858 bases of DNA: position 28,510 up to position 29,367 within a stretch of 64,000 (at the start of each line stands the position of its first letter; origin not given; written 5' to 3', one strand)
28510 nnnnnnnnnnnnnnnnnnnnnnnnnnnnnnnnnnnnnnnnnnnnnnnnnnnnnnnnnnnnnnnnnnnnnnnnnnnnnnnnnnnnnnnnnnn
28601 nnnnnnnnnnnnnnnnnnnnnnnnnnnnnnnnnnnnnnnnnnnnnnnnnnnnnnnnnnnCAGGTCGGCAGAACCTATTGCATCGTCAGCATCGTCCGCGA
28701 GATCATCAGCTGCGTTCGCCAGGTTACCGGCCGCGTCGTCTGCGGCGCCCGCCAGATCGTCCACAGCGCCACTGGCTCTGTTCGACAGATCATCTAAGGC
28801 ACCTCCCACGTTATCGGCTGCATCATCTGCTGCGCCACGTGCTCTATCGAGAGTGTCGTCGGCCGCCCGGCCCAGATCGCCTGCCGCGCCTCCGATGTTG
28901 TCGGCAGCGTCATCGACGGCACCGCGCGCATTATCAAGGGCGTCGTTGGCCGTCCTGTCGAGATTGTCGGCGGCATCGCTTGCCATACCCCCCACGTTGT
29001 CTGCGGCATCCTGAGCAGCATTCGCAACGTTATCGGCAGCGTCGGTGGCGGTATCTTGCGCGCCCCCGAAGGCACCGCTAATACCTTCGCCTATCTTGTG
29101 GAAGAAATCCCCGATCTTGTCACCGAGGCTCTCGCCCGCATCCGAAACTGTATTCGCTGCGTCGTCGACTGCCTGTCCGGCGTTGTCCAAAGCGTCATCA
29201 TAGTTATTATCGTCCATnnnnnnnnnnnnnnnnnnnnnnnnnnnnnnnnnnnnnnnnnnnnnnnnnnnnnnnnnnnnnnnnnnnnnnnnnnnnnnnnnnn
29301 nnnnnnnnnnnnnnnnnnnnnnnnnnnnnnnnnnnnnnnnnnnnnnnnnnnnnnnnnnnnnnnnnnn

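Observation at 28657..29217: Acidic protein made of about 13 consecutive 11-residue repeats (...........), LEA-like/apolipoprotein-like periodicity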

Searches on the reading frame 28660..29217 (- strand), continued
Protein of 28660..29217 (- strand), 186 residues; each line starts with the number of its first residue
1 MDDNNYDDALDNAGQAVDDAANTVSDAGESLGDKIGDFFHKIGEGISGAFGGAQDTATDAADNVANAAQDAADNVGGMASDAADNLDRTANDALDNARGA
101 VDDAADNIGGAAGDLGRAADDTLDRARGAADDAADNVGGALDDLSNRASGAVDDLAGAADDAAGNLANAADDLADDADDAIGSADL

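Call 40: search_protein_families(library=pfam, alignment_id=A3, max_evalue=0.1)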
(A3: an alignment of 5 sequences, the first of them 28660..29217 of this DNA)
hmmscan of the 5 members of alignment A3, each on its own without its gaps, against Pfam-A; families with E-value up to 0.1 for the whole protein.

A. member 1, window:28660-29217:- (186 aa): 8 families
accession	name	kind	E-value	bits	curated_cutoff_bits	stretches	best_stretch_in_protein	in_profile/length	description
PF01442.23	Apolipoprotein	-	1.3e-06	28.7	90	2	15-102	99-186/190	Apolipoprotein A1/A4/E domain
PF12732.12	YtxH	-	0.001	19.9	37.5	0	27-75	33-70/71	YtxH-like protein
PF20155.4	TMP_3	-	0.0042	17.3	41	0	92-167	113-191/192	Tape measure protein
PF04610.19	TrbL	-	0.01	16.1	25.9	1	31-82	44-93/215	TrbL/VirB6 plasmid conjugal transfer protein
PF05597.16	Phasin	-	0.017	15.6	28.8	0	53-105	29-81/126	Poly(hydroxyalcanoate) granule associated protein (phasin)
PF07464.16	ApoLp-III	-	0.029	15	36.3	0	61-169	20-135/146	Apolipophorin-III precursor (apoLp-III)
PF05532.17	CsbD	-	0.047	14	40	1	136-171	17-52/53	CsbD-like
PF09361.15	Phasin_2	-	0.06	14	24.9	0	64-134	3-75/100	Phasin protein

B. families by the number of members that match (of 5 scanned): 16 families
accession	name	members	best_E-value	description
PF01442.23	Apolipoprotein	4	3.7e-07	Apolipoprotein A1/A4/E domain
PF12732.12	YtxH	4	6.9e-07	YtxH-like protein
PF05597.16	Phasin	3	0.014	Poly(hydroxyalcanoate) granule associated protein (phasin)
PF06911.18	Senescence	2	0.00014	Senescence domain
PF07464.16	ApoLp-III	2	0.001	Apolipophorin-III precursor (apoLp-III)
PF09361.15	Phasin_2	2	0.06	Phasin protein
PF21009.2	SBSN_GxHH_rpt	1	2.5e-05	Suprabasin, GxHH repeat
PF09718.15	Tape_meas_lam_C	1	7.8e-05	Lambda phage tail tape-measure protein (Tape_meas_lam_C)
PF20155.4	TMP_3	1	0.0042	Tape measure protein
PF04610.19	TrbL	1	0.01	TrbL/VirB6 plasmid conjugal transfer protein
PF11098.13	Chlorosome_CsmC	1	0.016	Chlorosome envelope protein C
PF07860.16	CCD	1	0.021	WisP family C-Terminal Region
PF08085.16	Entericidin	1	0.025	Entericidin EcnA/B family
PF05532.17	CsbD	1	0.047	CsbD-like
PF19753.4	DUF6240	1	0.079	Family of unknown function (DUF6240)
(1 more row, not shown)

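Call 43: predict_structure(protein=window:28660-29217:-)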
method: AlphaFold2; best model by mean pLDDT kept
length: 186 residues; sequences in the alignment: 1
mean_pLDDT: 90.1   pTM: 0.39
mean pLDDT of the five models: 90.1, 88.0, 87.9, 85.2, 56.6
residues with pLDDT >= 90: 121; 70-90: 57; 50-70: 7; < 50: 1
segments of 3 or more residues with pLDDT < 50: none
pLDDT, mean of each block of 10 residues (from residue 1): 68 85 88 88 77 83 92 94 96 96 96 96 97 97 97 96 96 92 68
secondary structure, 60 per line:
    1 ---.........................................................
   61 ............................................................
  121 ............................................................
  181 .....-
elements in order: H4-185

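Call 51: find_related_loci(query=A3, collection=metagenome_contigs, flank=6000)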
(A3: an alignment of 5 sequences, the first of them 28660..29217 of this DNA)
Query A3 (186 aa) in metagenome_contigs; peptide patterns used: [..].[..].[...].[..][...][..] (x = any residue, [..] = any of these).
600 stretches matched a pattern (row limit reached: there are more); 2 encode a relative of the query (tblastn E <= 1e-3); 2 distinct loci.
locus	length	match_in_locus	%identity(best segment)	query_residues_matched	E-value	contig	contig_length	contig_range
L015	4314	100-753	52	1-179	2e-33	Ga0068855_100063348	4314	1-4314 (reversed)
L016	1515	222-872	52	1-182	1e-33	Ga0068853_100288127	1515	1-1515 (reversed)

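Call 59: search_protein_families(library=padloc, proteins=[window:28660-29217:-], max_evalue=0.01)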
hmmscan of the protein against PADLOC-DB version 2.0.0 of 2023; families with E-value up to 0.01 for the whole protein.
window:28660-29217:- (186 aa): 4 families
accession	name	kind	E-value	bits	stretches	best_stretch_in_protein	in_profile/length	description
PDLC00600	ZorA1|ZorA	-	2.2e-05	21.2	1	11-179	309-480/677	MotA/ExbB/TolQ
PDLC00595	ZorA1|ZorA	-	7.5e-05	19.7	1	26-153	270-395/487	MotA/ExbB/TolQ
PDLC00598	ZorA1|ZorA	-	0.00028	17.4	1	16-179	295-455/663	MotA/ExbB/TolQ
PDLC00640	ZorA2|ZorA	-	0.0012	15.6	1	17-167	376-518/590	MotA/ExbB/TolQ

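Call 60: search_protein_families(library=phrogs, proteins=[window:28660-29217:-], max_evalue=0.01)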
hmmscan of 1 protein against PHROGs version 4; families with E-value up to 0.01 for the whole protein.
window:28660-29217:- (186 aa): 10 families
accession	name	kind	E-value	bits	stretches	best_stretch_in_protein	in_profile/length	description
phrog_167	-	tail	1.4e-06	27.3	1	8-110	888-994/1555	tail length tape measure protein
phrog_305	-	tail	2.2e-06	27.6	1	10-179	251-419/1001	tail length tape measure protein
phrog_1204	-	tail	3.3e-05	22.9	1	13-156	387-1088/1483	tail protein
phrog_788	-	tail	0.00029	21.7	1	10-124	183-294/297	tail protein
phrog_17020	-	unknown function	0.00033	21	1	15-77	147-213/353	-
phrog_58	-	tail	0.0012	18.3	1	13-71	900-958/1544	tail length tape measure protein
phrog_1293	-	tail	0.0018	17.2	0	32-125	635-724/1424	tail length tape measure protein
phrog_1535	-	tail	0.0022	17.2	1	12-144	858-1005/1152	tail length tape measure protein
phrog_4372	-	tail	0.0036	15.7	0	8-53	563-608/1681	tail length tape measure protein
phrog_4070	-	tail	0.0096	15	0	14-117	267-370/989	tail length tape measure protein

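Call 62: list_cluster_members(proteins=[P0008, P0010, P0012, P0002, P0004, P0005, P0027, P0062, P0020, P0014])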
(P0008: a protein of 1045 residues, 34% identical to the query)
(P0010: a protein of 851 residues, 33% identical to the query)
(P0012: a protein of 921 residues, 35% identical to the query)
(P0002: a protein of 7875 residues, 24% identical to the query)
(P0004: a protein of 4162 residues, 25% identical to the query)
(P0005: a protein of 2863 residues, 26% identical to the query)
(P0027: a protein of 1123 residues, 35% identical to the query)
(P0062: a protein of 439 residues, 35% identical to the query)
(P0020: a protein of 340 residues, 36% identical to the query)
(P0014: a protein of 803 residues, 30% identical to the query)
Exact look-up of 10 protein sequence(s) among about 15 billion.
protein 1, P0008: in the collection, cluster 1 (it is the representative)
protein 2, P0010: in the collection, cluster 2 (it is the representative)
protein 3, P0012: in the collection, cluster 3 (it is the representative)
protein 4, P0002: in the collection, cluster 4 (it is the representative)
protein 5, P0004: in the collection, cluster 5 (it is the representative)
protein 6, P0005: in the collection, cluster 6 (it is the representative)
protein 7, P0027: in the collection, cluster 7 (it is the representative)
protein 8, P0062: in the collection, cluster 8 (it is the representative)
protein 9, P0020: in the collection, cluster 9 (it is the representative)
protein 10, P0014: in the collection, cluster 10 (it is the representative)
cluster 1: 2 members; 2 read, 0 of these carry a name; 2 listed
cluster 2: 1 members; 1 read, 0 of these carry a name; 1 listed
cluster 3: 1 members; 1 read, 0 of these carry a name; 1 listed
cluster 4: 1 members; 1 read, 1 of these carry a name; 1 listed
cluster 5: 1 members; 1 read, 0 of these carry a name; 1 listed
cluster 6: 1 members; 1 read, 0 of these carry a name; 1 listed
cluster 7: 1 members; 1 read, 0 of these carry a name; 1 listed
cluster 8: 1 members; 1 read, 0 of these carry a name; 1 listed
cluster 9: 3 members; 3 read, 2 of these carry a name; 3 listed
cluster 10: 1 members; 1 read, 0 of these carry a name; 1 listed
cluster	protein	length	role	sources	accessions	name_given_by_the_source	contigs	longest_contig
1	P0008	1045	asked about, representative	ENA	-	-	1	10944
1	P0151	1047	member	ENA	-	-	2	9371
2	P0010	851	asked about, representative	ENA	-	-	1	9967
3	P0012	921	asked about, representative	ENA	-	-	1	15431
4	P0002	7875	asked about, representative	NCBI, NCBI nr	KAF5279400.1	hypothetical protein FQA39_LY05510 [Lamprigera yunnana]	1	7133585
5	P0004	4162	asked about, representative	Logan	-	-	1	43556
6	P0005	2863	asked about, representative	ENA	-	-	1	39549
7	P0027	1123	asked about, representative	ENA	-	-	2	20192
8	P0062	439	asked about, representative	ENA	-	-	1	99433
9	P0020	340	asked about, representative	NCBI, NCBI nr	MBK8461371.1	MAG: hypothetical protein IPL43_15330 [Micropruina sp.] | hypothetical protein [Micropruina sp.]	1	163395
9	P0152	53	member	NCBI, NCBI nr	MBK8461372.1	MAG: hypothetical protein IPL43_15335 [Micropruina sp.] | hypothetical protein [Micropruina sp.]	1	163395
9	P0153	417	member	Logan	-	-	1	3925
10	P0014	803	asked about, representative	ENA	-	-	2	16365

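Call 72: list_cluster_members(proteins=[P0021, P0082, P0144, P0125, P0089, P0085, P0078, P0023, P0083, P0003])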
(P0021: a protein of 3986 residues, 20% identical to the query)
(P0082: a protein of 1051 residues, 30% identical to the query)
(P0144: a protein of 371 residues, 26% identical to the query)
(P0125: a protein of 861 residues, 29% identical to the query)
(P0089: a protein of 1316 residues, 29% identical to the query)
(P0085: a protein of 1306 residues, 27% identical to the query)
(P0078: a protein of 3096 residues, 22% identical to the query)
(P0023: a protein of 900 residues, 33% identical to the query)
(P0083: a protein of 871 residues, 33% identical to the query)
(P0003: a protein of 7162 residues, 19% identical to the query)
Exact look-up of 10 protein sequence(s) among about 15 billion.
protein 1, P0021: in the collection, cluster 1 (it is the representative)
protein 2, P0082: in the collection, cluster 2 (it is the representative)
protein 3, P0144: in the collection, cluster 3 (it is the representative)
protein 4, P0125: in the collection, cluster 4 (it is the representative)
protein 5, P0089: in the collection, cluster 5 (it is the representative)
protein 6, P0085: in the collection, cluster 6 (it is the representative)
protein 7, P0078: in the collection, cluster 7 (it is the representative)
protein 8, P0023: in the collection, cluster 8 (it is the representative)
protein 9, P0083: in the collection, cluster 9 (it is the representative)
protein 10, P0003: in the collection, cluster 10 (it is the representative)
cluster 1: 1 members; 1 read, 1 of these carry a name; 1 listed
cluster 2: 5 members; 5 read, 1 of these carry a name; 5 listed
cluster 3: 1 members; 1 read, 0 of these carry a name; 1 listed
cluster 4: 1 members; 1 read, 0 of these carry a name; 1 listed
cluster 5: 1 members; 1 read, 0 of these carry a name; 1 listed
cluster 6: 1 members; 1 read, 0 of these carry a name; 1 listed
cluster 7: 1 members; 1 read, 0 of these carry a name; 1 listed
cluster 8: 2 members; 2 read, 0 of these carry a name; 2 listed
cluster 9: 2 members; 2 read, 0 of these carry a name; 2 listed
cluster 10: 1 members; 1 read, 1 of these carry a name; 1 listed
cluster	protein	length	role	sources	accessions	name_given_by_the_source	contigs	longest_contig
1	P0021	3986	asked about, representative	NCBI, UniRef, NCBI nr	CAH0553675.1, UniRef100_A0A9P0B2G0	unnamed protein product [Brassicogethes aeneus] | Microtubule-associated protein futsch n=1 Tax=Brassicogethes aeneus TaxID=1431903 ...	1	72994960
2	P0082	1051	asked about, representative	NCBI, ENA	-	-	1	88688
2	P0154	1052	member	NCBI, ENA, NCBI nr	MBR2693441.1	MAG: apolipoprotein A1/A4/E family protein [Thermoguttaceae bacterium] | apolipoprotein A1/A4/E family protein [Thermoguttaceae bacterium]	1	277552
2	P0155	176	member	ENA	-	-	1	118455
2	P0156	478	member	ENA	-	-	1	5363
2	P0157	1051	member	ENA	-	-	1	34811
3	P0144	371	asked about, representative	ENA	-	-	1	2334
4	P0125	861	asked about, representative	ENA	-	-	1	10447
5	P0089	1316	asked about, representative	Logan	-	-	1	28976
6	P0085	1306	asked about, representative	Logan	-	-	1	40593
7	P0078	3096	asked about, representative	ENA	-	-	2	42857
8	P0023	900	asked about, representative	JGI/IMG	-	-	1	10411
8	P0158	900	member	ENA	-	-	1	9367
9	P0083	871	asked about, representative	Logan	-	-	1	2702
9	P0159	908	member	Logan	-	-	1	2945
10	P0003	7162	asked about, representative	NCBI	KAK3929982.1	Perilipin-4, partial [Frankliniella fusca]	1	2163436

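Call 73: fold_search(model_id=the predicted structure, library=pdb)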
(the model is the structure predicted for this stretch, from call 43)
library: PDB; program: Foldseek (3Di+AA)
matches with E <= 10: 0; with E <= 0.001: 0
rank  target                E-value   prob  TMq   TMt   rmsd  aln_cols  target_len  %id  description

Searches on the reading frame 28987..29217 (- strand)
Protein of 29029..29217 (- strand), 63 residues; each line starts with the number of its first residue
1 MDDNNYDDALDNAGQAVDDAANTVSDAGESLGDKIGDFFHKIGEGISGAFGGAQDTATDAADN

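Call 36: find_homologous_proteins(query=A4, max_evalue=0.01)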
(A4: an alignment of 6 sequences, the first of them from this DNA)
Query A4 (6 sequences) (77 aa, profile of the alignment): 1 proteins with E <= 0.01 among 3661 candidates.
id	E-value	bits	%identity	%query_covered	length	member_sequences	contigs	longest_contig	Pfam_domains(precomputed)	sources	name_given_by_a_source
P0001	8.4e-23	98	68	65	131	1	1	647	-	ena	-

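Call 56: search_protein_families(library=pfam, proteins=[window:29029-29217:-], max_evalue=10)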
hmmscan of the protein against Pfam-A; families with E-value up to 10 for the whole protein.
seq(63 aa): 2 families
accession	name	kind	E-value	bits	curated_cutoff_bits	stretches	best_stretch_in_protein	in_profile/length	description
PF21725.3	T7SS_signal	-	0.11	12.8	27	1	4-55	3-55/241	Putative T7SS secretion signal domain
PF14013.11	MT0933_antitox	-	0.55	11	27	1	7-20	16-29/49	MT0933-like antitoxin protein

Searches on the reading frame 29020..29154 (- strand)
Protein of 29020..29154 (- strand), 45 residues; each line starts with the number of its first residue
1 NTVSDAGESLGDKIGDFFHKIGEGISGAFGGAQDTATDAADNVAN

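Call 79: find_homologous_proteins(query=A7, max_evalue=1)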
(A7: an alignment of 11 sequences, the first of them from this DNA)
Query A7 (11 sequences): 647 candidates shared short words with the query, none scored E <= 1.
